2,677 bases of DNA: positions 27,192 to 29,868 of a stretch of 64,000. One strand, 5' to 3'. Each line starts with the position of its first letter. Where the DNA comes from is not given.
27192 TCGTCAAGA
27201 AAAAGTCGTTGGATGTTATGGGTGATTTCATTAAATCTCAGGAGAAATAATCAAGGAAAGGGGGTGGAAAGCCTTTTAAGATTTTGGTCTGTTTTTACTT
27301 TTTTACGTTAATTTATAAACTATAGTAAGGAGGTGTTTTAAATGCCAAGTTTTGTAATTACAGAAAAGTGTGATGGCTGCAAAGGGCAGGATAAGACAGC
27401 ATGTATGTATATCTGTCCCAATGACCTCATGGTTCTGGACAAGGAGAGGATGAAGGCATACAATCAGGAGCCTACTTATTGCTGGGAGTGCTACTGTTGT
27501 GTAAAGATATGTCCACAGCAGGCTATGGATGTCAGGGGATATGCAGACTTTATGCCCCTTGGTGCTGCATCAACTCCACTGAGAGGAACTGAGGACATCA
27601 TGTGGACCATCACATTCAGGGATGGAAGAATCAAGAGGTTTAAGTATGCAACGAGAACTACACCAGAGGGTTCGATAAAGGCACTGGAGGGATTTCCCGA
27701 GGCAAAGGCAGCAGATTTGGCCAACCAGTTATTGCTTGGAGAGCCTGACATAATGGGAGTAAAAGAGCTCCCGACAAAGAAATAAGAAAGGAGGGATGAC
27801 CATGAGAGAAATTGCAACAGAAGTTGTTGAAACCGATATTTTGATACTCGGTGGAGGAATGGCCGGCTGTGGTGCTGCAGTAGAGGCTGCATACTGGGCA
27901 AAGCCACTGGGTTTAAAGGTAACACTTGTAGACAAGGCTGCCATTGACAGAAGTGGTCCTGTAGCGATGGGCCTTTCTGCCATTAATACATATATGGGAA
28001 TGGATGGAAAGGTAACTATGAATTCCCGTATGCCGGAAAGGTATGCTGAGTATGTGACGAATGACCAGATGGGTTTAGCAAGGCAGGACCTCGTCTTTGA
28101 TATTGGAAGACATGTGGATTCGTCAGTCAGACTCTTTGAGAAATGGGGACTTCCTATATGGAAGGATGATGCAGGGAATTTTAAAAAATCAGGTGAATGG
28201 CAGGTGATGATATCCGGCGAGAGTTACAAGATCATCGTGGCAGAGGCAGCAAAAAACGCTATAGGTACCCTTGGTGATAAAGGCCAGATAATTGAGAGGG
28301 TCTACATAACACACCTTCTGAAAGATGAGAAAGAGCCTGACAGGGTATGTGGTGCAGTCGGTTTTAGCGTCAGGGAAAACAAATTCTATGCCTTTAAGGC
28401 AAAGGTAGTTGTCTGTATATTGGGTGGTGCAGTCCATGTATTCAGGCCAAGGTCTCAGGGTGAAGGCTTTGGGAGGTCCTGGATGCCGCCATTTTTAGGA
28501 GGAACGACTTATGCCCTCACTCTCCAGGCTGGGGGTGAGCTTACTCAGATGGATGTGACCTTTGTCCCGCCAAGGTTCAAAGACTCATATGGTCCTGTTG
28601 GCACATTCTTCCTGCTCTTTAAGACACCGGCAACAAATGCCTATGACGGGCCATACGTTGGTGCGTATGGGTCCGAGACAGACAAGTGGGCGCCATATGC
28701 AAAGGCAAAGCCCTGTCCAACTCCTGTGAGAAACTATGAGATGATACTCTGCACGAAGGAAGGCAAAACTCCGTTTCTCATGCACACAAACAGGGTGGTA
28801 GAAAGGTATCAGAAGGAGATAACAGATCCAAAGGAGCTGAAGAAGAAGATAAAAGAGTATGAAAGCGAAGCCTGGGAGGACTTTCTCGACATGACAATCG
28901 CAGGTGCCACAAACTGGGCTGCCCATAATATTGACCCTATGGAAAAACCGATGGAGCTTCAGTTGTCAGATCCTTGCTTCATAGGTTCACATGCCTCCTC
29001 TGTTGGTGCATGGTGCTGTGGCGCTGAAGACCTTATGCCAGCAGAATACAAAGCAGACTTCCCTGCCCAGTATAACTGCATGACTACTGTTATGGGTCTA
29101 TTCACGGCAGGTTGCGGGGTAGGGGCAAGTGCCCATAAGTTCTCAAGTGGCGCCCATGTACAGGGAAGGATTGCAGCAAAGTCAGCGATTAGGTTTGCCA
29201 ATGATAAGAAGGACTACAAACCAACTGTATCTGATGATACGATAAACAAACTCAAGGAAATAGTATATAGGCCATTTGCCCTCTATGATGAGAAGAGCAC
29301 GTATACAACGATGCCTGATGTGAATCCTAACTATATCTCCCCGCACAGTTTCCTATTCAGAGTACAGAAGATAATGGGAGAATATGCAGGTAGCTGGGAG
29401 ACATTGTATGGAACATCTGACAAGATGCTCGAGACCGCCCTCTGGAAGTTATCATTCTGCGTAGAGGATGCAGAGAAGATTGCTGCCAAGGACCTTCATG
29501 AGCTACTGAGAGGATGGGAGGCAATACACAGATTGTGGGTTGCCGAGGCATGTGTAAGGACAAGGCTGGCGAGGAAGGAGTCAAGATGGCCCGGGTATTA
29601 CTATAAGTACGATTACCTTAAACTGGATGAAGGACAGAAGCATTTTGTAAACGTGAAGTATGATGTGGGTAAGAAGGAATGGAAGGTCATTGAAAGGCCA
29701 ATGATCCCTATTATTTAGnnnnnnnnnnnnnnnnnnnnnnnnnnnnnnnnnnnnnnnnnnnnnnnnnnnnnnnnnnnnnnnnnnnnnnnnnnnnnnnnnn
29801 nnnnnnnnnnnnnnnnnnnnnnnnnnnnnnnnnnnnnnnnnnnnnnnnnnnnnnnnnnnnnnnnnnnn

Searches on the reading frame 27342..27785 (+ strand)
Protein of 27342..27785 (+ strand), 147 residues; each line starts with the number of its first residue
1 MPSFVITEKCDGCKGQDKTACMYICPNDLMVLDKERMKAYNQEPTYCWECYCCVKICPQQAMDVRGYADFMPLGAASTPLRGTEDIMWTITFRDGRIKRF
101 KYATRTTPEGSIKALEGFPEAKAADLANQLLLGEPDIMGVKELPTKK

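Call 54: search_protein_families(library=ncbifam, proteins=[window:27342-27785:+], max_evalue=0.00001)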
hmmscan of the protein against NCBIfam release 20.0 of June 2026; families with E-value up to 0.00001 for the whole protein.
window:27342-27785:+ (147 aa): 3 families
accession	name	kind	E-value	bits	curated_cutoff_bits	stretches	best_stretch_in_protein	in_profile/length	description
TIGR02060.1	aprB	equivalog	1.1e-62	209.8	135.65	1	1-131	1-129/132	adenylyl-sulfate reductase subunit beta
NF040864.1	HgcB_ferredoxin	equivalog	3.4e-07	30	99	1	7-65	13-64/93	mercury methylation ferredoxin HgcB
NF043039.1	HgcAB_like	equivalog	9.1e-06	25.5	285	0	8-62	300-349/350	HgcAB-like fusion protein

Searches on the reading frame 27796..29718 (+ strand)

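Call 53: search_protein_families(library=pfam, proteins=[window:27796-29718:+], max_evalue=0.00001)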
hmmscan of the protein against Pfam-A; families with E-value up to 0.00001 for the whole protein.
window:27796-29718:+ (640 aa): 1 family
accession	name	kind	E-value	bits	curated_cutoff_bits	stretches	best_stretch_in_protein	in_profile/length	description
PF00890.30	FAD_binding_2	-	3.6e-10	40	20.4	1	14-259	1-255/414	FAD binding domain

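Call 54: search_protein_families(library=ncbifam, proteins=[window:27796-29718:+], max_evalue=0.00001)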
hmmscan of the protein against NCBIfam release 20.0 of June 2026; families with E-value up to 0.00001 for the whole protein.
window:27796-29718:+ (640 aa): 11 families
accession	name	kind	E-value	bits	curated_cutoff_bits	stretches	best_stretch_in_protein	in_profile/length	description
TIGR02061.1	aprA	equivalog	2.6e-236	786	641.75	1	14-640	1-616/616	adenylyl-sulfate reductase subunit alpha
NF005331.0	PRK06854.1-2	equivalog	8.8e-100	334.8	557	1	6-634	3-552/563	adenylyl-sulfate reductase subunit alpha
NF006131.0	PRK08275.1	equivalog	1.6e-47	162.1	587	2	6-271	4-257/577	fumarate reductase/succinate dehydrogenase flavoprotein subunit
NF010374.0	PRK13800.1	equivalog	6e-29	100.9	1196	2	9-271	10-261/898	fumarate reductase/succinate dehydrogenase flavoprotein subunit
NF004900.0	PRK06263.1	equivalog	5.6e-18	64.8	718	0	426-615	356-530/546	fumarate reductase (CoM/CoB) subunit TfrA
NF004724.0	PRK06069.1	subfamily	6.9e-15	54.2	826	1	9-217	2-204/577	succinate dehydrogenase/fumarate reductase flavoprotein subunit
NF005866.0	PRK07803.1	equivalog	1.8e-13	49.5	819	1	152-255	155-246/631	fumarate reductase/succinate dehydrogenase flavoprotein subunit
TIGR01812.1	sdhA_frdA_Gneg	subfamily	4.5e-11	41.9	567.3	1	14-223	1-201/568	succinate dehydrogenase or fumarate reductase, flavoprotein subunit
NF006686.0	PRK09231.1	equivalog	8.9e-09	34.4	854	0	10-222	3-206/598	fumarate reductase (quinol) flavoprotein subunit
TIGR01176.1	fum_red_Fp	equivalog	1.1e-06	27.5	932.7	0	11-223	2-205/580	fumarate reductase (quinol) flavoprotein subunit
NF004613.0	PRK05945.1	equivalog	8.4e-06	24.6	824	0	11-129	2-113/575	succinate dehydrogenase/fumarate reductase flavoprotein subunit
